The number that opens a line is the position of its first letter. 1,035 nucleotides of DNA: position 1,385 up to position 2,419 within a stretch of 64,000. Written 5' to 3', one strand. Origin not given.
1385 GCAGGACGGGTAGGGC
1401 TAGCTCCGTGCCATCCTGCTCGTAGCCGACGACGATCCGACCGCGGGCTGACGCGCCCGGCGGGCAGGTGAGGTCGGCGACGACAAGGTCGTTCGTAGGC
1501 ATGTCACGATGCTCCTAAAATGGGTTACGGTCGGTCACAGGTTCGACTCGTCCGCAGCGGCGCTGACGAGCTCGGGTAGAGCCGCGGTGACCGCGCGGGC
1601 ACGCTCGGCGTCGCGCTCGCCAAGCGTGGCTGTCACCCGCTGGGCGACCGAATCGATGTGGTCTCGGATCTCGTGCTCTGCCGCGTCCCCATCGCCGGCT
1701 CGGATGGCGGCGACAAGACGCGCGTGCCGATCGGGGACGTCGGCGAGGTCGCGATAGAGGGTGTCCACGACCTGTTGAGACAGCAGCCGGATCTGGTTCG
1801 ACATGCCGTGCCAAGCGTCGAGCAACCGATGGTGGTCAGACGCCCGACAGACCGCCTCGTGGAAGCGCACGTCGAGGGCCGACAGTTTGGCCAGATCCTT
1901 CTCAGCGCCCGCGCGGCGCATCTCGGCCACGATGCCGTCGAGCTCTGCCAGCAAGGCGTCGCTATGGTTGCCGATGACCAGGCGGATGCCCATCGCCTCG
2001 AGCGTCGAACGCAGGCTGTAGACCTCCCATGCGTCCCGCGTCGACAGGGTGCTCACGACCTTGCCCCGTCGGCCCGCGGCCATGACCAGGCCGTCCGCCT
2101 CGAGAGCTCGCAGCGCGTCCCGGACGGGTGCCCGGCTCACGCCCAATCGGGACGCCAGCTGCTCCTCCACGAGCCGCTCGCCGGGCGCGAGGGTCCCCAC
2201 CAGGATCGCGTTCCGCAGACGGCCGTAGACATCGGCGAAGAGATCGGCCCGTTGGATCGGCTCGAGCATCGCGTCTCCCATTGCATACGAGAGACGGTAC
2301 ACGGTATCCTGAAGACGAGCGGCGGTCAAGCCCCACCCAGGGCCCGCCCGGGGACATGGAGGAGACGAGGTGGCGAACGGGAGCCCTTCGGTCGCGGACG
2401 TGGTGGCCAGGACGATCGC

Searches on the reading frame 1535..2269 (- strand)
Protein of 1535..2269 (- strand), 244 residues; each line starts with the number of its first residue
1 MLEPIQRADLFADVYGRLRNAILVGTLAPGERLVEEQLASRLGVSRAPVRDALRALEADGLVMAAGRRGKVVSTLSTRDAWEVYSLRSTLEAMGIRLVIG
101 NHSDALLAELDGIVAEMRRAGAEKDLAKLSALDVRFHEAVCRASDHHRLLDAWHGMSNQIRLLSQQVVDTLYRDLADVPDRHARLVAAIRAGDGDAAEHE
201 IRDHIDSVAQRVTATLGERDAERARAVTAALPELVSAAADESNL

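Call 8: search_protein_families(library=pfam, proteins=[window:1535-2269:-])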
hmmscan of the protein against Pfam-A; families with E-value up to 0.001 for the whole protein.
window:1535-2269:- (244 aa): 3 families
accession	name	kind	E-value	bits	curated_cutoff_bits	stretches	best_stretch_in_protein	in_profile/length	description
PF07729.17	FCD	-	3.7e-25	89.2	24.3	1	82-206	1-124/125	FCD domain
PF00392.27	GntR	-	1.1e-18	67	27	1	13-72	4-64/64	Bacterial regulatory proteins, gntR family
PF13412.12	HTH_24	-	0.00011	22.1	21.9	1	37-62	22-47/48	Winged helix-turn-helix DNA-binding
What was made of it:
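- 1535..2269 (-): gntR: FadR-subfamily regulator (winged HTH plus FCD domain), 244 aa, the proposed binder. Pfam GntR 1.1e-18 and FCD 3.7e-25 (call 8).
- On GntR family, FadR subfamily (regulator 1535-2269): PF00392, E 1.1e-18, residues 13-72 (call 8). PF07729, E 3.7e-25, residues 82-206 (call 8).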

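Call 9: search_protein_families(library=ncbifam, proteins=[window:1535-2269:-])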
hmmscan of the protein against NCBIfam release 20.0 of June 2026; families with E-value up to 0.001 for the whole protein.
window:1535-2269:- (244 aa): 20 families
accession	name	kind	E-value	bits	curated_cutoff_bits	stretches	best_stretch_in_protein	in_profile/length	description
TIGR03338.1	phnR_burk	equivalog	1.4e-38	132.6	271.5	1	5-211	7-212/212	phosphonate utilization associated transcriptional regulator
NF003011.0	PRK03837.1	subfamily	1.3e-17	64.2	260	2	3-73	7-79/241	transcriptional regulator NanR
NF008576.0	PRK11534.1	equivalog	9.9e-17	61.4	218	1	13-205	11-210/225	DNA-binding transcriptional regulator CsiR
NF008504.0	PRK11414.1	equivalog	2.6e-16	60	225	1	5-205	7-208/221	GntR family transcriptional regulator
NF007741.0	PRK10421.1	equivalog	6.4e-15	55.2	311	2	13-82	11-79/262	transcriptional regulator LldR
NF007442.0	PRK09990.1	equivalog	1.4e-11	44.3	301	1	14-231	15-250/256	transcriptional regulator GlcC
NF007001.0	PRK09464.1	equivalog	2.6e-11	43.6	330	1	9-210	10-230/254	pyruvate dehydrogenase complex transcriptional repressor PdhR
NF052282.1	PLP_TF_PdxR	equivalog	7.2e-09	35.2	320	1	10-79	2-72/448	MocR-like pyridoxine biosynthesis transcription factor PdxR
NF007588.0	PRK10225.1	equivalog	2.9e-08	33.3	442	1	12-212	12-231/257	Uxu operon transcriptional regulator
TIGR02018.2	his_ut_repres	equivalog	4.3e-08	32.8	220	1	14-94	4-86/226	histidine utilization transcriptional repressor HutC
NF012025.0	PRK15481.1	equivalog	1.3e-07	30.6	573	1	12-117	9-111/432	MocR-like B6 salvage transcription factor PtsJ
TIGR03337.1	phnR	equivalog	2.9e-07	30.4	296.75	1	16-73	8-66/231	phosphonate utilization transcriptional regulator PhnR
NF053730.1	TransRegRv1152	equivalog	2.6e-06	27.4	170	1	8-81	15-89/120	Rv1152 family transcriptional regulator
NF007292.0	PRK09764.1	equivalog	3.5e-06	26.4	281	1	10-110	6-104/240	GntR family transcriptional regulator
TIGR02325.1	C_P_lyase_phnF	equivalog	6.8e-06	25.8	156.8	1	10-73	9-73/238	phosphonate metabolism transcriptional regulator PhnF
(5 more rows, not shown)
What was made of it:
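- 1535..2269 (-): Below every NCBIfam equivalog cut-off (call 9).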

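Call 25: find_related_loci(query=A1, collection=genome_contigs, flank=6000)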
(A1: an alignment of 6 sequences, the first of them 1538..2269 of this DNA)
Query A1 (244 aa) in genome_contigs; peptide patterns used: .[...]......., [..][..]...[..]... (x = any residue, [..] = any of these).
599 stretches matched a pattern (row limit reached: there are more); 412 encode a relative of the query (tblastn E <= 1e-3); the best 80 are kept; 80 distinct loci.
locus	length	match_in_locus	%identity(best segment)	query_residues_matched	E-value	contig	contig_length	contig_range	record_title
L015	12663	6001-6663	61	1-223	6e-78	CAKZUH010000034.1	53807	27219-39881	MAG TPA_asm: uncultured Chloroflexi bacterium isolate SRR5457059_bin.0_CONCOCT_v1.1_MAG genome assembly, contig: ERZ7950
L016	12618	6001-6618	45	10-216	1e-41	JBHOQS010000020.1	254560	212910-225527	MAG: Chloroflexota bacterium isolate A0_26 coassembly_Ak141_319384, whole genome shotgun sequence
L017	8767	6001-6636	37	10-221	3e-37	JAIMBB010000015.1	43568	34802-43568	MAG: Anaerolineae bacterium isolate HOT.MB2.30 Contig15, whole genome shotgun sequence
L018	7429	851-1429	39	13-205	7e-36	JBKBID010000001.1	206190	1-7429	MAG: Thermoflexales bacterium isolate 21I_052.bin.31 NODE_1_length_206190_cov_7.743859, whole genome shotgun sequence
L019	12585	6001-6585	40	13-208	5e-36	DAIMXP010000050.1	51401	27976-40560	MAG TPA_asm: Chloroflexota bacterium isolate CTOTU41425 NODE_369_length_51401_cov_18.718926, whole genome shotgun sequen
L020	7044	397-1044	37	2-218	6e-36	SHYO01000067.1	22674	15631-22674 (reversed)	MAG: Chloroflexi bacterium isolate Baikal-deep-G121 BACOMB-C10721, whole genome shotgun sequence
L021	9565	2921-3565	39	13-225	6e-35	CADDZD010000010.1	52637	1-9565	Clostridia bacterium isolate 25 genome assembly, contig: NODE_301_length_52637_cov_55.901352, whole genome shotgun seque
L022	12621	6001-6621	41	3-206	8e-35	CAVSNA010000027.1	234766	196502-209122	MAG: uncultured Thermoleophilaceae bacterium isolate MFD03975.bin.2.213 genome assembly, contig: contig_61202, whole gen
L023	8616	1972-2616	39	13-225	2e-34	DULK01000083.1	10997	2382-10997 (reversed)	MAG TPA_asm: Syntrophomonadaceae bacterium isolate AS04akNAM_112 55612_AS04, whole genome shotgun sequence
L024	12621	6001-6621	39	3-206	4e-34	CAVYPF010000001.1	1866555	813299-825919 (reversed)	MAG: uncultured Thermoleophilaceae bacterium isolate MFD05513.bin.2.3 genome assembly, contig: contig_15670, whole genom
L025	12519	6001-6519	39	14-186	4e-34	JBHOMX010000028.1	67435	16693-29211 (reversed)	MAG: Candidatus Brachytrichaceae bacterium NZ_4S206 k127_3181929, whole genome shotgun sequence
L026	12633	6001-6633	39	4-217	6e-34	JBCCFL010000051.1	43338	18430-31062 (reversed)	MAG: Actinomycetota bacterium isolate P01_B01_bin.18 k141_65947_length_43338_cov_51.7235, whole genome shotgun sequence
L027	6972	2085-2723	38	14-229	7e-34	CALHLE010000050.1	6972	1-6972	MAG: uncultured Anaerolineae bacterium isolate S1_Bin_METABAT__151_1 genome assembly, contig: c_000000470229, whole geno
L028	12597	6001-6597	39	13-212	4e-33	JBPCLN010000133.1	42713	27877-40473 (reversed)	MAG: Chloroflexota bacterium isolate TH_ant_mag_79 S1Ck127_8265164_flag_0_multi_16.4572_len_42713, whole genome shotgun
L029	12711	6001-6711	35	3-232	3e-32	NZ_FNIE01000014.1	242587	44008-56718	Actinacidiphila guanduensis strain CGMCC 4.2022, whole genome shotgun sequence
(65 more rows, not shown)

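Call 35: search_protein_families(library=pfam, proteins=[L015:3021-4631:-, L015:4634-5602:-, L015:7867-8250:-, L015:8545-10086:+, L015:10083-11663:+, L015:11723-12649:+, L015:2005-2673:+, L015:42-983:+])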
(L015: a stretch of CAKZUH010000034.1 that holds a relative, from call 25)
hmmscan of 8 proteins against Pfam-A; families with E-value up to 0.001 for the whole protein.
L015:3021-4631:- (536 aa): 3 families
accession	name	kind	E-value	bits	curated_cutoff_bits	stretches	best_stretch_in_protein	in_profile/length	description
PF02775.26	TPP_enzyme_C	-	4.9e-38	130.7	21.9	1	379-525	1-151/151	Thiamine pyrophosphate enzyme, C-terminal TPP binding domain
PF02776.23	TPP_enzyme_N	-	3.7e-32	111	26.8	1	4-107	2-106/119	Thiamine pyrophosphate enzyme, N-terminal TPP binding domain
PF00205.28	TPP_enzyme_M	-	4e-15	56.2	30.4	1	195-283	3-91/137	Thiamine pyrophosphate enzyme, central domain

L015:4634-5602:- (322 aa): 1 family
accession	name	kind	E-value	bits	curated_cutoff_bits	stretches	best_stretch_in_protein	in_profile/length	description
PF02073.20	Peptidase_M29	-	2.8e-08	33.5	27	1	181-285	241-349/406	Thermophilic metalloprotease (M29)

L015:7867-8250:- (127 aa): 0 families

L015:8545-10086:+ (513 aa): 1 family
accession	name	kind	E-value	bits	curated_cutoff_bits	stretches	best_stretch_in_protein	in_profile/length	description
PF01425.27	Amidase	-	1.7e-109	367.3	27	1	57-474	1-445/445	Amidase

L015:10083-11663:+ (526 aa): 1 family
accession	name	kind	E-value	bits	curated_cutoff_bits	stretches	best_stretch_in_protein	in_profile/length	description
PF00496.27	SBP_bac_5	-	1.4e-85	288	32.4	1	80-426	1-349/368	Bacterial extracellular solute-binding proteins, family 5 Middle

L015:11723-12649:+ (308 aa): 2 families
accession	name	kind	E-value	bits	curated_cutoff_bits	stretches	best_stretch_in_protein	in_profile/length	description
PF00528.27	BPD_transp_1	-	6.4e-36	124.2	26.4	1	113-307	1-183/184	Binding-protein-dependent transport system inner membrane component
PF19300.4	BPD_transp_1_N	-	7e-13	49.2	23.8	1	1-102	1-114/114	Binding-prot-dependent transport system membrane comp, N-term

L015:2005-2673:+ (222 aa): 2 families
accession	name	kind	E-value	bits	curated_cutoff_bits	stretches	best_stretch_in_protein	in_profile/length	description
PF14518.11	Haem_oxygenas_2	-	1.6e-14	54.5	28.9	1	58-195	2-153/177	Iron-containing redox enzyme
PF03070.21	TENA_THI-4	-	2.4e-06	27.9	22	1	32-124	5-104/210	TENA/THI-4/PQQC family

L015:42-983:+ (313 aa): 1 family
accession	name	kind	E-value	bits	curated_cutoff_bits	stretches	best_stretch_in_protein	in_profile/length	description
PF14022.11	DUF4238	-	1.8e-12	47.8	27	1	1-223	61-278/281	Protein of unknown function (DUF4238)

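Call 37: find_homologous_proteins(query=window:1538-2269:-, max_evalue=1e-40)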
Query window:1538-2269:- (244 aa): 76 proteins with E <= 1e-40 among 8000 candidates.
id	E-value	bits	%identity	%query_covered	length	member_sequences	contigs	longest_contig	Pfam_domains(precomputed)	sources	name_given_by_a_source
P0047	6.8e-133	459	92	100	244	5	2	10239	PF07729.18,PF00392.28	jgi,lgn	jgi:DNA-binding GntR family transcriptional regulator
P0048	1.4e-109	383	77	100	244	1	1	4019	PF07729.18,PF00392.28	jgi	jgi:DNA-binding GntR family transcriptional regulator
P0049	4.2e-107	374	79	95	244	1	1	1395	PF07729.18,PF00392.28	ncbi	-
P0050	2.3e-106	372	75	98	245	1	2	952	PF07729.18,PF00392.28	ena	-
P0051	2.7e-99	349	76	91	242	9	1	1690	PF07729.18,PF00392.28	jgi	jgi:DNA-binding GntR family transcriptional regulator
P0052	2.7e-99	349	70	100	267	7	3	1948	PF07729.18,PF00392.28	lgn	-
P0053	3.7e-99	349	73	98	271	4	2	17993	PF07729.18,PF00392.28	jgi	jgi:DNA-binding GntR family transcriptional regulator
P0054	4.7e-99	348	76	92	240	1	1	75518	PF07729.18,PF00392.28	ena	-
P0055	2.9e-98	346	73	95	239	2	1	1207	PF07729.18,PF00392.28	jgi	jgi:DNA-binding GntR family transcriptional regulator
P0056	2.4e-97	343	75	91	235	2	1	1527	PF07729.18,PF00392.28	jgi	jgi:DNA-binding GntR family transcriptional regulator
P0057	2.0e-95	336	72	94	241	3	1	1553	PF07729.18,PF00392.28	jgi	jgi:DNA-binding GntR family transcriptional regulator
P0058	3.5e-94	332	67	100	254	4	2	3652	PF07729.18,PF00392.28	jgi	-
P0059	4.6e-94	332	68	99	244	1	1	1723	PF07729.18,PF00392.28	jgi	jgi:DNA-binding GntR family transcriptional regulator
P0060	5.9e-94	332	67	100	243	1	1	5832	PF07729.18,PF00392.28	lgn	-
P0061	2.0e-78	281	66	89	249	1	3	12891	PF07729.18,PF00392.28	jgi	jgi:DNA-binding GntR family transcriptional regulator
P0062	1.4e-77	278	66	89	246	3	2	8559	PF07729.18,PF00392.28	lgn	-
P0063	2.0e-77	277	65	89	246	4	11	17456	PF07729.18,PF00392.28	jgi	jgi:DNA-binding GntR family transcriptional regulator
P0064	2.6e-77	277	64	89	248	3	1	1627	PF07729.18,PF00392.28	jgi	-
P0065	4.9e-77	276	64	89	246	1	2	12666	PF07729.18,PF00392.28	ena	-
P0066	5.3e-77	276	65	89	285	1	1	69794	PF07729.18,PF00392.28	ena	-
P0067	6.6e-77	276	65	89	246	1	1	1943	PF07729.18,PF00392.28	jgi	jgi:DNA-binding GntR family transcriptional regulator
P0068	1.2e-76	275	64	89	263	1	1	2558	PF07729.18,PF00392.28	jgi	jgi:DNA-binding GntR family transcriptional regulator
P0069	1.8e-76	274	62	97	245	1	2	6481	PF13412.13,PF07729.18,PF00392.28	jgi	jgi:DNA-binding GntR family transcriptional regulator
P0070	7.0e-76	272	65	89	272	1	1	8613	PF07729.18,PF00392.28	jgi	jgi:DNA-binding GntR family transcriptional regulator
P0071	8.0e-76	272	68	87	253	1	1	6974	PF07729.18,PF00392.28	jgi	jgi:DNA-binding GntR family transcriptional regulator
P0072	1.1e-75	272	63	92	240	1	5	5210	PF07729.18,PF00392.28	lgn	-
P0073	4.5e-75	270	63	89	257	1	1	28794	PF07729.18,PF00392.28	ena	-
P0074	6.2e-75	269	63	91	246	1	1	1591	PF07729.18,PF00392.28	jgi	jgi:DNA-binding GntR family transcriptional regulator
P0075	8.4e-75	269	61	91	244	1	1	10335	PF07729.18,PF00392.28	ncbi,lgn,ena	-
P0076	3.3e-74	267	64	89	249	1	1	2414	PF07729.18,PF00392.28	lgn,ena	-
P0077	6.9e-74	266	61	92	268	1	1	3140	PF07729.18,PF00392.28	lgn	-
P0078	1.0e-73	265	62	89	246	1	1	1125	PF07729.18,PF00392.28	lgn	-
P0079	1.4e-73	265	62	93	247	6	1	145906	PF07729.18,PF00392.28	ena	-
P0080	2.1e-72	261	60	93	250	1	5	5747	PF07729.18,PF17762.9,PF00392.28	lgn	-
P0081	2.3e-71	258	61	94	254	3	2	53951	PF07729.18,PF00392.28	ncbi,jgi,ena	-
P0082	4.1e-71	257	61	95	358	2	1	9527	PF07729.18,PF00392.28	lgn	-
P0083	5.4e-70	253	60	91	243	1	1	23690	PF13412.13,PF07729.18,PF00392.28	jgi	jgi:DNA-binding GntR family transcriptional regulator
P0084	1.4e-69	252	61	89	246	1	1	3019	PF07729.18,PF00392.28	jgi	jgi:DNA-binding GntR family transcriptional regulator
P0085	1.2e-68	249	59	93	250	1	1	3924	PF07729.18,PF00392.28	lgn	-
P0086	1.8e-68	248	60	93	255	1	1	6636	PF07729.18,PF00392.28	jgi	jgi:DNA-binding GntR family transcriptional regulator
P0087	1.7e-67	245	58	98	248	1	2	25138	PF07729.18,PF00392.28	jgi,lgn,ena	jgi:DNA-binding GntR family transcriptional regulator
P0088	6.3e-67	243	59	92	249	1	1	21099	PF07729.18,PF00392.28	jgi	jgi:DNA-binding GntR family transcriptional regulator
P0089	1.9e-66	242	62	89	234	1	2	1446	PF07729.18,PF00392.28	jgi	jgi:DNA-binding GntR family transcriptional regulator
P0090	5.2e-66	240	60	89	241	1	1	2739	PF07729.18,PF00392.28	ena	-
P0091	1.6e-65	239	59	89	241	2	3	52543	PF07729.18,PF00392.28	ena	-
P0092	7.2e-65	236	58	92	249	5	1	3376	PF07729.18,PF00392.28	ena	-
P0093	2.0e-64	235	58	92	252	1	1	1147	PF07729.18,PF00392.28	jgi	jgi:DNA-binding GntR family transcriptional regulator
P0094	6.4e-64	233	59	86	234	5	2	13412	PF13412.13,PF07729.18,PF00392.28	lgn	-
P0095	7.7e-64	233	58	93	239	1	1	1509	PF07729.18,PF00392.28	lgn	-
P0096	1.8e-63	232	58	94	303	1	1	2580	PF07729.18,PF00392.28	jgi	jgi:DNA-binding GntR family transcriptional regulator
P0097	3.0e-63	231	57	89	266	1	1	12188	PF07729.18,PF00392.28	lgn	-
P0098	8.1e-63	230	57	92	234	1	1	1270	PF07729.18,PF00392.28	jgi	jgi:DNA-binding GntR family transcriptional regulator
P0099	1.5e-62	229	58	89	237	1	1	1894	PF07729.18,PF00392.28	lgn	-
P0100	1.7e-62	229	58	89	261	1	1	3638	PF07729.18,PF00392.28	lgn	-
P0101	2.1e-62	228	58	89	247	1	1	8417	PF07729.18,PF00392.28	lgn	-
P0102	2.8e-62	228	54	95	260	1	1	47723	PF07729.18,PF00392.28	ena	-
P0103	5.6e-62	227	56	89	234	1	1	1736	PF07729.18,PF00392.28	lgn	-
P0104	5.7e-62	227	56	89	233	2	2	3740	PF07729.18,PF00392.28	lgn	-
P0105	3.6e-61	224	56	89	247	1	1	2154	PF07729.18,PF00392.28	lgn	-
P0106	6.0e-61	224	57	89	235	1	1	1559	PF07729.18,PF00392.28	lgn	-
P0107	7.5e-61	223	56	89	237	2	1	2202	PF07729.18,PF00392.28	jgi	-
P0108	7.6e-61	223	57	89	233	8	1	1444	PF07729.18,PF00392.28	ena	-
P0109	8.2e-60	220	55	89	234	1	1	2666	PF13412.13,PF07729.18,PF00392.28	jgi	jgi:DNA-binding GntR family transcriptional regulator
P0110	2.3e-59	218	52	92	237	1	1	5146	PF07729.18,PF00392.28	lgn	-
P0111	2.4e-59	218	57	89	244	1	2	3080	PF07729.18,PF00392.28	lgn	-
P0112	2.5e-59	218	53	92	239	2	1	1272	PF07729.18,PF00392.28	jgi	jgi:DNA-binding GntR family transcriptional regulator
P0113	2.8e-59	218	52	92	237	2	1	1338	PF07729.18,PF00392.28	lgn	-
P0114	4.1e-59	218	54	93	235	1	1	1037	PF07729.18,PF00392.28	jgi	jgi:DNA-binding GntR family transcriptional regulator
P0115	6.4e-59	217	54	86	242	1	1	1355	PF07729.18,PF00392.28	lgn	-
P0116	7.9e-59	217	51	93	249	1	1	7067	PF07729.18,PF00392.28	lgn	-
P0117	1.4e-58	216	56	87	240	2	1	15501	PF07729.18,PF00392.28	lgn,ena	-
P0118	1.4e-58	216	57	89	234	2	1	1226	PF07729.18,PF00392.28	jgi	jgi:DNA-binding GntR family transcriptional regulator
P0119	1.7e-58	216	53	89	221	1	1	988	PF07729.18,PF00392.28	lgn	-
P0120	7.1e-57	210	51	90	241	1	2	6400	PF07729.18,PF00392.28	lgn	-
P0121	4.1e-55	205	54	88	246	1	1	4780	PF07729.18,PF00392.28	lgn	-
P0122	6.7e-55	204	50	90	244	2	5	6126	PF07729.18,PF00392.28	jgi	jgi:GntR family transcriptional regulator, gluconate operon transcriptional repressor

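Call 38: find_encoding_contigs(protein=P0053, flank=9000, max_places=3)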
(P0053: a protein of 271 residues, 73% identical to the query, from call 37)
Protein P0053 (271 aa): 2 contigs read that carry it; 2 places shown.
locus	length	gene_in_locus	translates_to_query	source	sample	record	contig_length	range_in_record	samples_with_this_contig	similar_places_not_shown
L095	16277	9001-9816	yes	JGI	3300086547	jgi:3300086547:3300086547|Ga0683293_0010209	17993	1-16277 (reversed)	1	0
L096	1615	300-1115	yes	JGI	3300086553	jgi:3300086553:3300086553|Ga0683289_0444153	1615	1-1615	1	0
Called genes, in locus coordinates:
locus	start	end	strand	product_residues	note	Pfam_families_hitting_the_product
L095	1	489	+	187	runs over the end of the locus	PF04542:Sigma70_r2, PF08281:Sigma70_r4_2, PF04545:Sigma70_r4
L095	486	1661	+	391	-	-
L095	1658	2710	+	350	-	-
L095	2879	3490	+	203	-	PF01872:RibD_C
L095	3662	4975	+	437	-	-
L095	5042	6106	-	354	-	PF01408:GFO_IDH_MocA, PF22725:GFO_IDH_MocA_C3, PF02894:GFO_IDH_MocA_C (weak)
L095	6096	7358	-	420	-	PF01979:Amidohydro_1, PF07969:Amidohydro_3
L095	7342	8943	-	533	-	PF02776:TPP_enzyme_N, PF00205:TPP_enzyme_M, PF02775:TPP_enzyme_C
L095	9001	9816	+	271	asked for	PF00392:GntR, PF07729:FCD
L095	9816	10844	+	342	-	PF26233:NicX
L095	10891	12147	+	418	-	PF01979:Amidohydro_1, PF07969:Amidohydro_3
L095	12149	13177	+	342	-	PF24827:AstE_AspA_cat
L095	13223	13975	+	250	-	PF00106:adh_short, PF08659:KR, PF23441:SDR (weak), PF13561:adh_short_C2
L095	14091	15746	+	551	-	PF00496:SBP_bac_5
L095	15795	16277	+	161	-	?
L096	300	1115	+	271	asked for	PF00392:GntR, PF07729:FCD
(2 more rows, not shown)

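Call 39: find_encoding_contigs(protein=P0079, flank=10000, max_places=2)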
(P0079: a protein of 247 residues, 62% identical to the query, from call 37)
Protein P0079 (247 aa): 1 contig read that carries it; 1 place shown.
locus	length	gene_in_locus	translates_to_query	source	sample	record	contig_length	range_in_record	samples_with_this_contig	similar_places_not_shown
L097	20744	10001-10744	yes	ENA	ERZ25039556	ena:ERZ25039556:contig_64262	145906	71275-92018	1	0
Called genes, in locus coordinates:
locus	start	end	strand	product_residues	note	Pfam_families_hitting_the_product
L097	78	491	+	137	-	-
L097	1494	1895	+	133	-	PF13559:DUF4129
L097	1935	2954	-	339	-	PF24827:AstE_AspA_cat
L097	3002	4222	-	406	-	PF01979:Amidohydro_1, PF07969:Amidohydro_3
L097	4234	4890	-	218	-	-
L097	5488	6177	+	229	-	-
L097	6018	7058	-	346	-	PF26233:NicX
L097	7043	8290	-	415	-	PF01979:Amidohydro_1, PF07969:Amidohydro_3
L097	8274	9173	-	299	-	PF00205:TPP_enzyme_M, PF02775:TPP_enzyme_C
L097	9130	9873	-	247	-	PF02776:TPP_enzyme_N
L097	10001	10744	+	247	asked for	PF00392:GntR, PF07729:FCD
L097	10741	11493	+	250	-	PF00106:adh_short, PF08659:KR, PF23441:SDR (faint), PF13561:adh_short_C2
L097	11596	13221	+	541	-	PF00496:SBP_bac_5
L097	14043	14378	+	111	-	PF00528:BPD_transp_1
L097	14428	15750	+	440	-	PF00528:BPD_transp_1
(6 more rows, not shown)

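Call 40: find_encoding_contigs(protein=P0087, flank=10000, max_places=2)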
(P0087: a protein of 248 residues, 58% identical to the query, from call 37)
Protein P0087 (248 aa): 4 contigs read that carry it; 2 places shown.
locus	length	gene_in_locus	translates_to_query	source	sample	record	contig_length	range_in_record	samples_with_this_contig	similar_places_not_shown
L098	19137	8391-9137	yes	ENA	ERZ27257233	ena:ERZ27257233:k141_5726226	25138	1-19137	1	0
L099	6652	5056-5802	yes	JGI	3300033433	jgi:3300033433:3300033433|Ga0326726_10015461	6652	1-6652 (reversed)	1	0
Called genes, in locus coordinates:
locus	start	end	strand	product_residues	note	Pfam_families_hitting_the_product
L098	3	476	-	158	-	?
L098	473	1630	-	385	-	PF00226:DnaJ, PF01556:DnaJ_C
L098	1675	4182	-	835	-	PF02190:LON_substr_bdg, PF07724:AAA_2 (faint), PF00004:AAA, PF07728:AAA_5 (weak), PF22667:Lon_lid, PF05362:Lon_C, PF13541:ChlI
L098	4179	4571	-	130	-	PF13411:MerR_1, PF00376:MerR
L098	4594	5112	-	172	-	PF00011:HSP20, PF17886:ArsA_HSP20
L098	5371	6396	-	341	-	PF02126:PTE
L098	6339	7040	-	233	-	PF01081:Aldolase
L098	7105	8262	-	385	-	PF00266:Aminotran_5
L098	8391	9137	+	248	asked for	PF00392:GntR, PF07729:FCD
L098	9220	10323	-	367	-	PF01244:Peptidase_M19, PF04909:Amidohydro_2 (weak)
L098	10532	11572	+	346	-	PF01408:GFO_IDH_MocA, PF22725:GFO_IDH_MocA_C3, PF02894:GFO_IDH_MocA_C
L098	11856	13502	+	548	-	PF00496:SBP_bac_5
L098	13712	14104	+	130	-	PF12680:SnoaL_2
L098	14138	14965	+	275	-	PF00106:adh_short, PF08659:KR, PF13561:adh_short_C2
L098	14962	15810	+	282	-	PF00106:adh_short, PF08659:KR (weak), PF13561:adh_short_C2, PF23441:SDR (weak)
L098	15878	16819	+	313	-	PF19300:BPD_transp_1_N, PF00528:BPD_transp_1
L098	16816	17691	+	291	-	PF12911:OppC_N (weak), PF00528:BPD_transp_1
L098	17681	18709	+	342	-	PF00005:ABC_tran, PF08352:oligo_HPY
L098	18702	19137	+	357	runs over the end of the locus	PF00005:ABC_tran, PF08352:oligo_HPY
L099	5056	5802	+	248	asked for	PF00392:GntR, PF07729:FCD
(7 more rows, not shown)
